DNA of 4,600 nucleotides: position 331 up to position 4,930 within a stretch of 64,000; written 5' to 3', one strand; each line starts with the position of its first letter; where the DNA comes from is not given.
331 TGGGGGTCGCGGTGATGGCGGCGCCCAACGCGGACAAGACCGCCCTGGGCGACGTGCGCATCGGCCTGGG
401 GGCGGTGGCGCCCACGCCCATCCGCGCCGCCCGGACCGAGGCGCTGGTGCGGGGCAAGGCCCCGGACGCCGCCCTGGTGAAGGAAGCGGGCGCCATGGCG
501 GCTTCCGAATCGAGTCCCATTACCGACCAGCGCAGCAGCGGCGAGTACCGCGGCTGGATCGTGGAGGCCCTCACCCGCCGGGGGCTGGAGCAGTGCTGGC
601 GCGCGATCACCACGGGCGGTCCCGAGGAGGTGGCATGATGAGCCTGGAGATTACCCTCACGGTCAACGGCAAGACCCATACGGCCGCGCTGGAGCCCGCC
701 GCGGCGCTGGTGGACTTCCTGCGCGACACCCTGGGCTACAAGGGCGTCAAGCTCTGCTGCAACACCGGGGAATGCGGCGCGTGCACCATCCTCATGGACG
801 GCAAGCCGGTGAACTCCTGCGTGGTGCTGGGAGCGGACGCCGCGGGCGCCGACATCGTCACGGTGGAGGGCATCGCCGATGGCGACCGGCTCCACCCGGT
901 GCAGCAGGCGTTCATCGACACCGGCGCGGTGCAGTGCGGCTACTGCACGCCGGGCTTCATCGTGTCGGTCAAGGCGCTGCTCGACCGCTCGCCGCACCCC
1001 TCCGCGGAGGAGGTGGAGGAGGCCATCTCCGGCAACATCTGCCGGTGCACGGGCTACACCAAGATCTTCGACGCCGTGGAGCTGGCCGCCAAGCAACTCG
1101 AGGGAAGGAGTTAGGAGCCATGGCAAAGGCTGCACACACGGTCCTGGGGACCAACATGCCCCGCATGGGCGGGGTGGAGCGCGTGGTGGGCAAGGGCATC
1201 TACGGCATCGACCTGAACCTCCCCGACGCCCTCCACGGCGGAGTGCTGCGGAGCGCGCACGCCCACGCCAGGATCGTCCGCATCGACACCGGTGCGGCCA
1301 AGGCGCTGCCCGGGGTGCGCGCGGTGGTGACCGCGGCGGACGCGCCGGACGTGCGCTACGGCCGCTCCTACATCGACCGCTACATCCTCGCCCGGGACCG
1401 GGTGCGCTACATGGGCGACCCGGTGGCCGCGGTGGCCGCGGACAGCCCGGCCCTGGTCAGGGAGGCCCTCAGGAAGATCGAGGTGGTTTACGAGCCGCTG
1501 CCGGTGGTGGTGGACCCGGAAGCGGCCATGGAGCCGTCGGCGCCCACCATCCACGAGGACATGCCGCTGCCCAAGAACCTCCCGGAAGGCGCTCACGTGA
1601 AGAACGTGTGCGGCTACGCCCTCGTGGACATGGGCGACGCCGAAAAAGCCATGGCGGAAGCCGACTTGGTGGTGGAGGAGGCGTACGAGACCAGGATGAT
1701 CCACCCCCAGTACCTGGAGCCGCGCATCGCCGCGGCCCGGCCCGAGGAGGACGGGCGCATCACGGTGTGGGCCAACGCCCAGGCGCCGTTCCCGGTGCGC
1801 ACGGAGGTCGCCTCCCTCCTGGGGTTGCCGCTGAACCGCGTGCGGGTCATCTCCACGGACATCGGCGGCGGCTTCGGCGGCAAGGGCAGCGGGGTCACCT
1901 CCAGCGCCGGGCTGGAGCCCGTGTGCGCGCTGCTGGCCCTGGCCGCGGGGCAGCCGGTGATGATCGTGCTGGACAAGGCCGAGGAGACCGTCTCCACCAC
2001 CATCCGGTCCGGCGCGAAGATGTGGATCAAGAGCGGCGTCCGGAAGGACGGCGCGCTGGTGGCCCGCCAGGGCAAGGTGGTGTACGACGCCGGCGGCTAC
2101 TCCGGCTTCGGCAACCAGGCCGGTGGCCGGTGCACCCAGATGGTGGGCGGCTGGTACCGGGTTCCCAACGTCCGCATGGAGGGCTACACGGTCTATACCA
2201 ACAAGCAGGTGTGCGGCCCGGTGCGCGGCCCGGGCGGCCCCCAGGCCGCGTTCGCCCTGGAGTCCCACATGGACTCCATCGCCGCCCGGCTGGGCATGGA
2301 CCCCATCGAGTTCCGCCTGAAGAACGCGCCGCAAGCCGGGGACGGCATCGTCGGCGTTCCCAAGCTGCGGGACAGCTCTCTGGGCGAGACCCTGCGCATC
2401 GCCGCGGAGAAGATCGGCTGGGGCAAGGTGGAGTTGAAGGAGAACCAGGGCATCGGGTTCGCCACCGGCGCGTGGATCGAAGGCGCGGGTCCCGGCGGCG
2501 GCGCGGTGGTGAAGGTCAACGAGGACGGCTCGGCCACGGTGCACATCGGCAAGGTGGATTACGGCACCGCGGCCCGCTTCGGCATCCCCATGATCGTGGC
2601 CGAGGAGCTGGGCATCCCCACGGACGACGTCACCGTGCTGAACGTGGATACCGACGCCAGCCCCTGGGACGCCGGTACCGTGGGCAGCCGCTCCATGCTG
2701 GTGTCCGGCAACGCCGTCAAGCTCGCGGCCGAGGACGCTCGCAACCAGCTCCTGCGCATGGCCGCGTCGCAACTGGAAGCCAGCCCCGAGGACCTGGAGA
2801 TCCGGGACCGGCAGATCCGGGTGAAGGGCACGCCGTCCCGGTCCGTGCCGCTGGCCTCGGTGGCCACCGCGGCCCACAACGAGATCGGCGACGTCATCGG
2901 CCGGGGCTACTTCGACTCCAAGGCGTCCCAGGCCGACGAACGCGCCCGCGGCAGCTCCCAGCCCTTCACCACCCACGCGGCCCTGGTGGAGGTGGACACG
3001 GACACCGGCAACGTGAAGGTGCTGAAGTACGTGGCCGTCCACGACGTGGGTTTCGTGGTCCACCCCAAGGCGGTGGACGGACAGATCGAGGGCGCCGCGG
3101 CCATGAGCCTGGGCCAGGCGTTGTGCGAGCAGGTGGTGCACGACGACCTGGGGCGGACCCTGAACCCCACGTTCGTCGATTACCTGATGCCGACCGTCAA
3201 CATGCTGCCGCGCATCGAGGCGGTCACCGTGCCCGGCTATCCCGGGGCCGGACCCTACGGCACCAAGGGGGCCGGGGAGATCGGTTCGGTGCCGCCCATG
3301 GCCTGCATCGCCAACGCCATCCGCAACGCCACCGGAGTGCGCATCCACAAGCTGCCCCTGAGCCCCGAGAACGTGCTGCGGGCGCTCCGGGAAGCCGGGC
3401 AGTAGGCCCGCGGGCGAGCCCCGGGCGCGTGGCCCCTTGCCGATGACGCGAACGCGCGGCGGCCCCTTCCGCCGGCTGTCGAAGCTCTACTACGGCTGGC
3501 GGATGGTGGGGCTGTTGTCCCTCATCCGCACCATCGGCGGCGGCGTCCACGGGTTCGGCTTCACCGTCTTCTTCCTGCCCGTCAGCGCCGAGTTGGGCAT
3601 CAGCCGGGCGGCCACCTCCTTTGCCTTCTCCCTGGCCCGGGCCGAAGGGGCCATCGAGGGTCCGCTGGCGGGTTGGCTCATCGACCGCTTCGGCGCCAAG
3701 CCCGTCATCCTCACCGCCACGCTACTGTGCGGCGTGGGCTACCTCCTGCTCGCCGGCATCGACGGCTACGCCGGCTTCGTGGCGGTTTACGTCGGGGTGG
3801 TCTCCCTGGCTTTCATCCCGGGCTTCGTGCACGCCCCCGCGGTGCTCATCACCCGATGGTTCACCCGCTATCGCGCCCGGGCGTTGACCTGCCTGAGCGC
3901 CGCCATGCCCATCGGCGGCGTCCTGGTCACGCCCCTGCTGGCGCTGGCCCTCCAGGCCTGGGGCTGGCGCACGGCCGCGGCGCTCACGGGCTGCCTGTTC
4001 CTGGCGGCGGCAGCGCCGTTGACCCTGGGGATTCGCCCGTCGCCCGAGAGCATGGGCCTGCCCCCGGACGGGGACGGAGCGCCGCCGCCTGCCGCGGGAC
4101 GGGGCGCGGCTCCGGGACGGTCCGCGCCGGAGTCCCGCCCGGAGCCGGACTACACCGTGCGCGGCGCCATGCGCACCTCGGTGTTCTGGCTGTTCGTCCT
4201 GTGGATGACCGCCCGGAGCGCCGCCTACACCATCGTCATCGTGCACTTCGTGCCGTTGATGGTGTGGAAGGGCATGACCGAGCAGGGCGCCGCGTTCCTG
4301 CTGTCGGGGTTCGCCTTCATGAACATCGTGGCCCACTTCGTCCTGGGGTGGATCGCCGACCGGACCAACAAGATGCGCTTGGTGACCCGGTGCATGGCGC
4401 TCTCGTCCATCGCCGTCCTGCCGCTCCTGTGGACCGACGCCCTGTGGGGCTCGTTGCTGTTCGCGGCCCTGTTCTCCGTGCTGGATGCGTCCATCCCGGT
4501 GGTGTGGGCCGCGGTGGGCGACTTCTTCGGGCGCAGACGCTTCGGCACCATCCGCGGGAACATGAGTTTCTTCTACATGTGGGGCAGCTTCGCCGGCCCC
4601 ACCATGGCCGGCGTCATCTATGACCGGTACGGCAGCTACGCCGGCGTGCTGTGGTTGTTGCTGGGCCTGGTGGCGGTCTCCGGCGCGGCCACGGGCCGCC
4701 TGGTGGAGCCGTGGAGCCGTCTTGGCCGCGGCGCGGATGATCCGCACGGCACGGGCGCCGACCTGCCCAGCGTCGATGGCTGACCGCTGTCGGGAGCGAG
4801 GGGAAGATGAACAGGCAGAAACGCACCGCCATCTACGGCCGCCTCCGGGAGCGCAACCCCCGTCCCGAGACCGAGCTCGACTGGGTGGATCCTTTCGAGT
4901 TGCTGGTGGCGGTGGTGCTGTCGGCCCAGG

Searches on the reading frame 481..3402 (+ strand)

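Call 25: search_protein_families(library=pfam, proteins=[window:481-3402:+], max_evalue=0.0001)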
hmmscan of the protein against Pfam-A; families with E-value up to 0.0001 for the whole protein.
window:481-3402:+ (974 aa): 3 families
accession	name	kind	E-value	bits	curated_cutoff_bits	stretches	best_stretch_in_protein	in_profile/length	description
PF02738.23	MoCoBD_1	-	1.2e-73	247.6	27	1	381-616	12-244/244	Molybdopterin cofactor-binding domain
PF20256.3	MoCoBD_2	-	1.1e-71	242.1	27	1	655-910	24-283/283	Molybdopterin cofactor-binding domain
PF01315.27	Ald_Xan_dh_C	-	8.5e-27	94.1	31.3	1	237-341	2-110/110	Aldehyde oxidase and xanthine dehydrogenase, a/b hammerhead domain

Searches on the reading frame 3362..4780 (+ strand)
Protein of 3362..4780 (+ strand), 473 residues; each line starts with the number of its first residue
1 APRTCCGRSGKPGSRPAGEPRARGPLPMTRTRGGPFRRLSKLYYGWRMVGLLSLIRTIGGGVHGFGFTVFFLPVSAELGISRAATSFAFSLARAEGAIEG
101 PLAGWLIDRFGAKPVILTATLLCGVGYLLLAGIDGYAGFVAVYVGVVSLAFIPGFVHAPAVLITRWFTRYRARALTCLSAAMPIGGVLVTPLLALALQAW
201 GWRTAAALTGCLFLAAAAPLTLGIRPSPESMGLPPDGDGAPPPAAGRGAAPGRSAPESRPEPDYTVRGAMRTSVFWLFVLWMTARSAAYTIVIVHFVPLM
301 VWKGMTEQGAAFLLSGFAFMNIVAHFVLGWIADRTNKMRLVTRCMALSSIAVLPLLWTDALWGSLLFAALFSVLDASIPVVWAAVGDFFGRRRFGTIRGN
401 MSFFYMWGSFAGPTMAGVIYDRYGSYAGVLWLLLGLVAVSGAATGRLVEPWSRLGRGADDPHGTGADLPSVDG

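Call 25: search_protein_families(library=pfam, proteins=[window:3362-4780:+], max_evalue=0.0001)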
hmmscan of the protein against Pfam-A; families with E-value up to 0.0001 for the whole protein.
window:3362-4780:+ (473 aa): 1 family
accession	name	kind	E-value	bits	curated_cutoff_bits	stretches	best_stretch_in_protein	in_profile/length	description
PF07690.21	MFS_1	-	6.9e-36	124.3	33.4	2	64-413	9-347/347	Major Facilitator Superfamily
